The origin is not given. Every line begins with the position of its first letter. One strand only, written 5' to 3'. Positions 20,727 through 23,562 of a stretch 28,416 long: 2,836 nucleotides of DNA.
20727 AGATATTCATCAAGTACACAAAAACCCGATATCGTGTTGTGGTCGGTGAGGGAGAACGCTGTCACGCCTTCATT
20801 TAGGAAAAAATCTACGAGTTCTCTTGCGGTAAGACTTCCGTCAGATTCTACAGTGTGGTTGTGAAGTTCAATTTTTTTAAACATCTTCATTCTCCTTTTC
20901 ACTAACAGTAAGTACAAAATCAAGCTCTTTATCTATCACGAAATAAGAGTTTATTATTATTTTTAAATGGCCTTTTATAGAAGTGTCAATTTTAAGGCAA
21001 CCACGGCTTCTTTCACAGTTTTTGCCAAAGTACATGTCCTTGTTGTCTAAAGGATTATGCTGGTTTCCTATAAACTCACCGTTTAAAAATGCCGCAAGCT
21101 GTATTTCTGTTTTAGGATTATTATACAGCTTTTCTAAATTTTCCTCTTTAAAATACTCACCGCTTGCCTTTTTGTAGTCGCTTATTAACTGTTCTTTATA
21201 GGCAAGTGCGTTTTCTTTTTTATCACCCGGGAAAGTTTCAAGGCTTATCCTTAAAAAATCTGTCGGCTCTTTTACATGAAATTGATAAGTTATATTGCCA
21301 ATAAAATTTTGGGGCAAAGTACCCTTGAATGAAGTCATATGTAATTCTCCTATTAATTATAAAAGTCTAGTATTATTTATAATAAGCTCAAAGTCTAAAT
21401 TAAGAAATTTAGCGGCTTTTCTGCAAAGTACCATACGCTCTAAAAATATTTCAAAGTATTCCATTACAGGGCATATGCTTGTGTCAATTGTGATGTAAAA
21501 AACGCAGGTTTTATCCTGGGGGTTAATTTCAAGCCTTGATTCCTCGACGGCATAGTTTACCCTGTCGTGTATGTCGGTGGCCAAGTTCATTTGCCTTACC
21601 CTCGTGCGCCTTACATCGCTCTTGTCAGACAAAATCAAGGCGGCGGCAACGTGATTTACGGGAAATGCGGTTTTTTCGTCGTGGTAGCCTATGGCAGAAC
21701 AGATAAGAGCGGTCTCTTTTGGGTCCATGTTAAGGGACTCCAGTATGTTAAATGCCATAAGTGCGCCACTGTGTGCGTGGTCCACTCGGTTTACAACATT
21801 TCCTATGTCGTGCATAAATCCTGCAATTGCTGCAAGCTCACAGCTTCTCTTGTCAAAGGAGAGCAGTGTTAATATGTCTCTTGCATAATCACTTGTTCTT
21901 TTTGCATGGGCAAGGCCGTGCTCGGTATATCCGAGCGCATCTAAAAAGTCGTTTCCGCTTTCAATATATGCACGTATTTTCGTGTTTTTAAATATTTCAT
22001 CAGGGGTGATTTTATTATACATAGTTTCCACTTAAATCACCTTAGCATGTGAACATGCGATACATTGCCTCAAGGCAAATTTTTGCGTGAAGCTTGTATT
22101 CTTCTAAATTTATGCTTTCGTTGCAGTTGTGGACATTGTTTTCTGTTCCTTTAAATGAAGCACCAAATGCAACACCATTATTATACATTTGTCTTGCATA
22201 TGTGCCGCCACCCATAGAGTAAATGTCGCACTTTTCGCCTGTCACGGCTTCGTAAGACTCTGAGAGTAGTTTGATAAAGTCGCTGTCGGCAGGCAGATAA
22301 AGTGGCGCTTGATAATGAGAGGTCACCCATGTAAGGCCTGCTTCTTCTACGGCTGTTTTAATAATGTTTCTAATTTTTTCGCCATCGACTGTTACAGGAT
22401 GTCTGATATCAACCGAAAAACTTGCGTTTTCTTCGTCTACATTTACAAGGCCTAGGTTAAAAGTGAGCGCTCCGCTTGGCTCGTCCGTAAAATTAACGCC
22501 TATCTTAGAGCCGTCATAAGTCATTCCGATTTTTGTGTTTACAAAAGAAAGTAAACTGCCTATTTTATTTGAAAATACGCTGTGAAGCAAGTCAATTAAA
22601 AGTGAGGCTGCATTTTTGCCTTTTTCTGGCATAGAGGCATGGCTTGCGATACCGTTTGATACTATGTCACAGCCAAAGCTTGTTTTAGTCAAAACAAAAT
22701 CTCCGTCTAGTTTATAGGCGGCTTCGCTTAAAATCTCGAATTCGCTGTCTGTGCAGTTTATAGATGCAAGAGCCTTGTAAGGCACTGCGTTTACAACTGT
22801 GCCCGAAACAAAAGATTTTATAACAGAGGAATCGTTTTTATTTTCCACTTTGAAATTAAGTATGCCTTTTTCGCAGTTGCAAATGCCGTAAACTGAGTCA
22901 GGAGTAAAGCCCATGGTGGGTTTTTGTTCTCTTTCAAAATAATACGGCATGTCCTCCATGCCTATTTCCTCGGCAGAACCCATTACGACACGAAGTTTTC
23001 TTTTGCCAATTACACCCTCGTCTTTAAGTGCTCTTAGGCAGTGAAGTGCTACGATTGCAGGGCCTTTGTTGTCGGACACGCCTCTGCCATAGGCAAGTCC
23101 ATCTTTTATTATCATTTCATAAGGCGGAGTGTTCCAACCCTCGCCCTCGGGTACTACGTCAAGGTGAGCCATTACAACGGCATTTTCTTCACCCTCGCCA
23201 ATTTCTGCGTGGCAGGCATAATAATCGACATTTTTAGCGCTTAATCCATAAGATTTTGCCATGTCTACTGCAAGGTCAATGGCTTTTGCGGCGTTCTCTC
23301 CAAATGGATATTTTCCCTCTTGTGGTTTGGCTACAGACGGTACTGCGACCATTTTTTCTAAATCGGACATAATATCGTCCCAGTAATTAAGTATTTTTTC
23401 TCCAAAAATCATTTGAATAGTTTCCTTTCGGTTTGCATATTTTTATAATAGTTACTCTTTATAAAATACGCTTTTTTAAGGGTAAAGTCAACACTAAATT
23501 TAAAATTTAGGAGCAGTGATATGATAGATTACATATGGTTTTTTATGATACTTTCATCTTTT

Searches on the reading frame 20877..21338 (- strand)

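Call 87: search_protein_families(library=pfam, proteins=[window:20877-21338:-], max_evalue=0.00001)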
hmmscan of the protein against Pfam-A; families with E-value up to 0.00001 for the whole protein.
window:20877-21338:- (153 aa): 1 family
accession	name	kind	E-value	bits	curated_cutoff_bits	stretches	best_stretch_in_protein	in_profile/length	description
PF20374.3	DUF6669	-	4.2e-12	46.3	27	1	4-146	7-150/156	Family of unknown function (DUF6669)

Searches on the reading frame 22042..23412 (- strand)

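Call 87: search_protein_families(library=pfam, proteins=[window:22042-23412:-], max_evalue=0.00001)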
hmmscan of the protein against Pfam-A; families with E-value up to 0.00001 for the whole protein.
window:22042-23412:- (456 aa): 3 families
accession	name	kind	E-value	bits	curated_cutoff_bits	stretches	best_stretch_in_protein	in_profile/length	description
PF01546.33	Peptidase_M20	-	4.1e-29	102.4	24.6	1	80-450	2-204/206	Peptidase family M20/M25/M40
PF07687.19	M20_dimer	-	3.7e-09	36.9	21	1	243-360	4-104/107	Peptidase dimerisation domain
PF04389.22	Peptidase_M28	-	1.2e-06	28.8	21.3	1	75-163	12-79/193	Peptidase family M28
